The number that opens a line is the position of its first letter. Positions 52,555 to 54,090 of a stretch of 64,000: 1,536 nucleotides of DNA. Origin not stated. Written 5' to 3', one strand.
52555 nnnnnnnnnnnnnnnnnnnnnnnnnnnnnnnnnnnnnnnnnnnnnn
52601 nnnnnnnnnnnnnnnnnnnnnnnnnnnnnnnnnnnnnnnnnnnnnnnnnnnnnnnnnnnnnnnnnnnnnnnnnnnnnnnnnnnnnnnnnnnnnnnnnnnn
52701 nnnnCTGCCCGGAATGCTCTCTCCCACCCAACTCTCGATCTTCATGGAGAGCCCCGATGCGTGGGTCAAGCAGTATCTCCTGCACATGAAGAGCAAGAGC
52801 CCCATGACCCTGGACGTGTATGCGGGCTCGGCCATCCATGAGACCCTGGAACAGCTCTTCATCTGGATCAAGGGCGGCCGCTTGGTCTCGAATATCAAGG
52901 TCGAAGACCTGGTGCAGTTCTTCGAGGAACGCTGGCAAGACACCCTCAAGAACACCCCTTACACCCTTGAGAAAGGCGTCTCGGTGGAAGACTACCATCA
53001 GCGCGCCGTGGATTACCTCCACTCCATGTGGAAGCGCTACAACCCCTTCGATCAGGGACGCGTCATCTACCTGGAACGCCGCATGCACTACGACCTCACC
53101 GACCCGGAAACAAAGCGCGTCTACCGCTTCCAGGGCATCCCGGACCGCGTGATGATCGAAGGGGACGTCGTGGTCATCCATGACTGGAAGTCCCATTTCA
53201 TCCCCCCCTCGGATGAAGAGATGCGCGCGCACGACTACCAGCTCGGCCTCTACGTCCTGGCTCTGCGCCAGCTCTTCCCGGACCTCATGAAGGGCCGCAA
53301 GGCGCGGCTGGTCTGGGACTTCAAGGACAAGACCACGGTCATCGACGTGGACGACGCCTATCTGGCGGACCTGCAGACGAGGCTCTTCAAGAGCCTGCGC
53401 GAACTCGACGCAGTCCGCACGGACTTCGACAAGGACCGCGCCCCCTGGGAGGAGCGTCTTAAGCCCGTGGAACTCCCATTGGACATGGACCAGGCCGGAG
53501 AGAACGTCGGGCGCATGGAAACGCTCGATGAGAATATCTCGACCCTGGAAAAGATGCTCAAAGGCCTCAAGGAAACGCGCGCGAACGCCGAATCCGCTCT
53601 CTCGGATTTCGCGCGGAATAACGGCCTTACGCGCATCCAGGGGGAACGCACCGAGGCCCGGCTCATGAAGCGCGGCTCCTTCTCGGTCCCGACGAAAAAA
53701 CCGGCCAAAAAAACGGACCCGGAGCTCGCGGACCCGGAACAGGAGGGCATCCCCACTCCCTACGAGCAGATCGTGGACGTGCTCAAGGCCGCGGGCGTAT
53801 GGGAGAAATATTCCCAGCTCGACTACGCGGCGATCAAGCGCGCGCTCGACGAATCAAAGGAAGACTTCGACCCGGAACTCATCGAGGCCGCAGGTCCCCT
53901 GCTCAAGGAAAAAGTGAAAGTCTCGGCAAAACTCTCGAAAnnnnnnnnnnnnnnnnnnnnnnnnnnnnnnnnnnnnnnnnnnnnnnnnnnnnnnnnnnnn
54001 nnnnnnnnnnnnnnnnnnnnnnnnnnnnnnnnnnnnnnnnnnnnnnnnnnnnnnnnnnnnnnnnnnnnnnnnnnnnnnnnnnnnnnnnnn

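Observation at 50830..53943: Exported 1037-aa protein with two intact RecB/Cas4-like PD-(D/E)xK nuclease domains and a basic N-terminal tail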

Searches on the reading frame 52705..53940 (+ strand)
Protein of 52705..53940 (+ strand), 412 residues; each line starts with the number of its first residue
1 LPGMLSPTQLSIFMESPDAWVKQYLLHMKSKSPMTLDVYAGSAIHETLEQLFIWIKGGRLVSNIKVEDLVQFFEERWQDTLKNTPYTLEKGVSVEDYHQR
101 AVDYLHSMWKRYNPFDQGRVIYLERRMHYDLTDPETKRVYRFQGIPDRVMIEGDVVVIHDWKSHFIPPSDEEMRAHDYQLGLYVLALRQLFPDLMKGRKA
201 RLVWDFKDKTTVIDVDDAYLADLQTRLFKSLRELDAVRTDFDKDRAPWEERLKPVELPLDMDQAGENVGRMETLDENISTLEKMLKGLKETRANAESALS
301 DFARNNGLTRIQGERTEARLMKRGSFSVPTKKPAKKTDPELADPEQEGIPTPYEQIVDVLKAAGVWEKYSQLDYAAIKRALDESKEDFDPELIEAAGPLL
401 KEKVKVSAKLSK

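Call 29: predict_structure(alignment_id=A2)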
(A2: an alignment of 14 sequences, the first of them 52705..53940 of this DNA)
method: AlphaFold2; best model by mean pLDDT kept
length: 412 residues; sequences in the alignment: 14
mean_pLDDT: 81.8   pTM: 0.59
mean pLDDT of the five models: 81.8, 81.6, 80.1, 79.0, 75.1
residues with pLDDT >= 90: 156; 70-90: 170; 50-70: 65; < 50: 21
segments of 3 or more residues with pLDDT < 50: 324-330, 335-344
pLDDT, mean of each block of 10 residues (from residue 1): 84 92 84 83 90 87 91 94 89 92 91 82 92 95 93 93 84 88 95 94 91 94 94 95 89 71 75 82 87 85 84 68 51 47 52 73 77 64 61 69 53 62
secondary structure, 60 per line:
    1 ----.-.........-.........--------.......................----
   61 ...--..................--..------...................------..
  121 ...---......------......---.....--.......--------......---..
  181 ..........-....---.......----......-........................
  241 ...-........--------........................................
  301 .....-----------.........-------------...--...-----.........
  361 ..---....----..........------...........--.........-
elements in order: H7-15 H17-25 H36-56 H66-83 H94-112 E119-123 E127-132 E139-144 E148-152 E155-161 H170-175 H179-190 H192-195 E199-205 E210-215 H217-243 H245-252 H261-305 E317-325 H352-362 H366-369 H374-383 H390-400 E403-411

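Call 33: fold_search(model_id=the predicted structure, library=pdb)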
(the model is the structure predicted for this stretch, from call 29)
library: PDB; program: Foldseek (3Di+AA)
matches with E <= 10: 498; with E <= 0.001: 26
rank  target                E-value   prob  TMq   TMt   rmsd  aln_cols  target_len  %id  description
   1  9np6_A                4.0e-08  1.00  0.42  0.21   4.4       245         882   17  Cryo-EM structure of AdnA(D934A)-AdnB(D1014A) in complex with AMPPNP and blunt end DNA (released 2025-03-19)
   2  9iac_A                4.0e-08  1.00  0.39  0.57   5.4       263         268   13  Structure of the Argonaute-associated Cas4 family protein 1 (ACE1) from Microcystis aeruginosa (MaACE1) (released 2025-04-23)
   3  9iac_B                6.2e-08  1.00  0.41  0.59   4.7       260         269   12  Structure of the Argonaute-associated Cas4 family protein 1 (ACE1) from Microcystis aeruginosa (MaACE1) (released 2025-04-23)
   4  9iab_B                1.7e-07  1.00  0.43  0.62   4.8       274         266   15  Structure of the Argonaute-associated Cas4 family protein 1 (ACE1) from Chroococcidiopsis thermalis (CtACE1) (released 2025-04-23)
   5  9iab_A                2.1e-07  1.00  0.43  0.63   4.7       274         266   14  Structure of the Argonaute-associated Cas4 family protein 1 (ACE1) from Chroococcidiopsis thermalis (CtACE1) (released 2025-04-23)
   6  6ppr_A                6.2e-07  1.00  0.41  0.22   4.4       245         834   18  Cryo-EM structure of AdnA(D934A)-AdnB(D1014A) in complex with AMPPNP and DNA (released 2019-11-20)
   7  3h4r                  1.4e-05  1.00  0.32  0.52   6.3       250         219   14  Crystal structure of E. coli RecE exonuclease (released 2009-05-26)
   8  3u44_A                1.8e-05  1.00  0.30  0.12   5.3       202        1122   16  Crystal structure of AddAB-DNA complex (released 2012-03-21)
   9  4ceh_A                2.4e-05  1.00  0.33  0.13   6.7       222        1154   14  Crystal structure of AddAB with a forked DNA substrate (released 2014-03-12)
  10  4ic1_B                3.5e-05  1.00  0.19  0.33  15.6       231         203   11  Crystal structure of SSO0001 (released 2013-01-16)
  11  4ic1_A                3.5e-05  1.00  0.18  0.32  15.8       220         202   11  Crystal structure of SSO0001 (released 2013-01-16)
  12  3l0a                  5.6e-05  1.00  0.38  0.55   7.4       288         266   10  Crystal structure of Putative exonuclease (RER070207002219) from Eubacterium rectale at 2.19 A resolution (released 2010-01-12)
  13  4ic1_G                6.2e-05  1.00  0.20  0.34  11.3       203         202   13  Crystal structure of SSO0001 (released 2013-01-16)
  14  4ic1_D                7.0e-05  1.00  0.21  0.37  15.8       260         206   13  Crystal structure of SSO0001 (released 2013-01-16)
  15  4cei_A                7.8e-05  1.00  0.28  0.11   6.5       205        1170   16  Crystal structure of ADPNP-bound AddAB with a forked DNA substrate (released 2014-03-12)
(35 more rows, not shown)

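Call 38: search_protein_representatives(alignment_id=A2)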
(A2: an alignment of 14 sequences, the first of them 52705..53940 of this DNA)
Query: 14 sequences, 414 profile positions. Proteins with E-value up to 0.001 (for the whole library): 1374; up to 1e-10: 534; up to 1e-30: 131. The best 150 are listed.
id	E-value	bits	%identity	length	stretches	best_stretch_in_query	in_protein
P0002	0.0e+00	1182.5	-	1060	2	2-413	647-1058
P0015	9.6e-266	897.7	-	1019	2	1-396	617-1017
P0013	3.8e-247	836.5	-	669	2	1-397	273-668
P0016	1.2e-137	475.8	-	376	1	32-401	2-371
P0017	2.2e-105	369.6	-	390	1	25-404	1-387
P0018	6.9e-99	348.1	-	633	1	1-405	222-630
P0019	1.3e-93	330.7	-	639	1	1-401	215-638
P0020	3.4e-82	293.1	-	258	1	151-398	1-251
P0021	3.2e-66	240.5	-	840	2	18-402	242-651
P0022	4.2e-48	180.8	-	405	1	4-395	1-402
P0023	5.9e-48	180.4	-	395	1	4-398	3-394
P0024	9.6e-48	179.7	-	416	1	4-400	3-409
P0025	1.1e-47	179.4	-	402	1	5-397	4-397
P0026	1.2e-47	179.3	-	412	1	5-401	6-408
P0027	1.6e-47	178.9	-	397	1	4-401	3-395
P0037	1.4e-43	166.0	-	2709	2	5-403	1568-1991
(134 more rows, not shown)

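Call 41: list_cluster_members(proteins=[P0018, P0019, P0021, P0017, P0016, P0022, P0023, P0024, P0025, P0037])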
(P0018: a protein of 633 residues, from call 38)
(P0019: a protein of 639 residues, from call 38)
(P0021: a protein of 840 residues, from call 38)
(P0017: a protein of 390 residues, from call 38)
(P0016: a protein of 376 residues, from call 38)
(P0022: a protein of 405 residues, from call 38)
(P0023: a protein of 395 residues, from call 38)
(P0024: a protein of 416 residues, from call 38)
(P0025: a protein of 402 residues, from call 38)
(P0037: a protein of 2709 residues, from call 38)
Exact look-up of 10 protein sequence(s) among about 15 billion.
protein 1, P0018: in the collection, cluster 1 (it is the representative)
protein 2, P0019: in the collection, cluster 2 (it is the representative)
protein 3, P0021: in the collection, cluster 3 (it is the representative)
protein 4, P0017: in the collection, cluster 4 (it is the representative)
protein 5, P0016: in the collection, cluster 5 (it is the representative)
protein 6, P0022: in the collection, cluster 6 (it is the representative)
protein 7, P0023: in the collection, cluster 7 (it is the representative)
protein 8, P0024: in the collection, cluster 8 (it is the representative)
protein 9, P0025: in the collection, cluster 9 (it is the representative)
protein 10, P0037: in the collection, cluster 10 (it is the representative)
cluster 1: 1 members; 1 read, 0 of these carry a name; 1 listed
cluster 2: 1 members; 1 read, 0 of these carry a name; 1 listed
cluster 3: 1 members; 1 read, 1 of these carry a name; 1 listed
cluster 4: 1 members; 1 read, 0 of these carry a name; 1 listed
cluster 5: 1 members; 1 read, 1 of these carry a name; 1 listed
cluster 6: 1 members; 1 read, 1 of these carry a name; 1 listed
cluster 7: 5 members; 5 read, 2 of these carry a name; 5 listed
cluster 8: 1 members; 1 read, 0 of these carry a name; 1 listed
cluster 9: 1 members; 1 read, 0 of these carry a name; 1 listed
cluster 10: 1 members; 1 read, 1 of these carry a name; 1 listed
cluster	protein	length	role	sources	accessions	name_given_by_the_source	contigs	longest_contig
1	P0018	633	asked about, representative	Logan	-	-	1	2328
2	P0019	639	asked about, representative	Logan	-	-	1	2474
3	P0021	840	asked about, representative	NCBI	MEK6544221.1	MAG: PD-(D/E)XK nuclease family protein, partial [Elusimicrobiota bacterium]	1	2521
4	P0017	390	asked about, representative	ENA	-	-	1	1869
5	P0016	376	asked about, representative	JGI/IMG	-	hypothetical protein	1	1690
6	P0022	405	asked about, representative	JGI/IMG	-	putative RecB family exonuclease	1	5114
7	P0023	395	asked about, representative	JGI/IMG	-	putative RecB family exonuclease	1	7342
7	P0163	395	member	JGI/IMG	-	putative RecB family exonuclease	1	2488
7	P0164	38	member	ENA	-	-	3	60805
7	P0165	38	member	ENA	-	-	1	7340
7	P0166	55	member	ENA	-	-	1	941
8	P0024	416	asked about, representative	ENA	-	-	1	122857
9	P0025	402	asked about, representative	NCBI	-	-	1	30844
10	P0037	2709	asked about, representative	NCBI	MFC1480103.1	PD-(D/E)XK nuclease family protein [Candidatus Omnitrophota bacterium]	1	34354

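Call 43: search_protein_families(library=pfam, proteins=[P0022, P0024, P0025, P0018, P0019, P0021, P0037], max_evalue=0.01)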
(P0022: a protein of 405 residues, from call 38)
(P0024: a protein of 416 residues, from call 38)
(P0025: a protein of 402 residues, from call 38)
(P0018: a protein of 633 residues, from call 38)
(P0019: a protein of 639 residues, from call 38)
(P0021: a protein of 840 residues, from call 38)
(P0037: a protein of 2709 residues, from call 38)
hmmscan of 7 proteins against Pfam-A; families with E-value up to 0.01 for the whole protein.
P0022 (405 aa): 4 families
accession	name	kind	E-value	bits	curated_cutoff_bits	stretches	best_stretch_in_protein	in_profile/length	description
PF12705.13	PDDEXK_1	-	1.3e-31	110.8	22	1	3-252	3-247/247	PD-(D/E)XK nuclease superfamily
PF10926.14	DUF2800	-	2.2e-06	27.6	21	1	110-259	99-243/368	Protein of unknown function (DUF2800)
PF01930.23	Cas_Cas4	-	4.1e-05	24.2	22.7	0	134-251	53-158/160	Domain of unknown function DUF83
PF23984.1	DUF7307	-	0.00056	20.3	27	1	274-378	3-105/129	Pam3 gp33-like protein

P0024 (416 aa): 3 families
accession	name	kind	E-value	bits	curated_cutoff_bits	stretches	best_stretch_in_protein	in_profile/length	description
PF12705.13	PDDEXK_1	-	1.8e-33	117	22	1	4-253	2-247/247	PD-(D/E)XK nuclease superfamily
PF01930.23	Cas_Cas4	-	0.002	18.7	22.7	0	136-252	53-158/160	Domain of unknown function DUF83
PF01817.26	CM_2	-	0.0046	17.6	27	0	285-374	2-66/80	Chorismate mutase type II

P0025 (402 aa): 1 family
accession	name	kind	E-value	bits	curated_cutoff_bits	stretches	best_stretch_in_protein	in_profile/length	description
PF12705.13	PDDEXK_1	-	1.1e-34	120.9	22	1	4-251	2-247/247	PD-(D/E)XK nuclease superfamily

P0018 (633 aa): 1 family
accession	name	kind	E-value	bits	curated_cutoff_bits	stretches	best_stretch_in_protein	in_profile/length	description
PF12705.13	PDDEXK_1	-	3.9e-15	56.9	22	1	227-467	3-231/247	PD-(D/E)XK nuclease superfamily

P0019 (639 aa): 1 family
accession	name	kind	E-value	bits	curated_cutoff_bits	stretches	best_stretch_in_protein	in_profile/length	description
PF12705.13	PDDEXK_1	-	2e-13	51.3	22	1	219-477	2-204/247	PD-(D/E)XK nuclease superfamily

P0021 (840 aa): 1 family
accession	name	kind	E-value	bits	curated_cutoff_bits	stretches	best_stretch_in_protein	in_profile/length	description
PF12705.13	PDDEXK_1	-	6.8e-14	52.8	22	2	247-459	16-203/247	PD-(D/E)XK nuclease superfamily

P0037 (2709 aa): 4 families
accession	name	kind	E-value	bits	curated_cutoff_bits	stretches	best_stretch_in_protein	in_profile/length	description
PF12705.13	PDDEXK_1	-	6e-45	154.6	22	2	1567-1833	1-247/247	PD-(D/E)XK nuclease superfamily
PF00753.33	Lactamase_B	-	2.4e-07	31.3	22.7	1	648-741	9-113/196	Metallo-beta-lactamase superfamily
PF01966.28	HD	-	5.6e-06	27.1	22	1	2240-2339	4-92/116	HD domain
PF00702.32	Hydrolase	-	0.00063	20.6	26.4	0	354-436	66-143/191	haloacid dehalogenase-like hydrolase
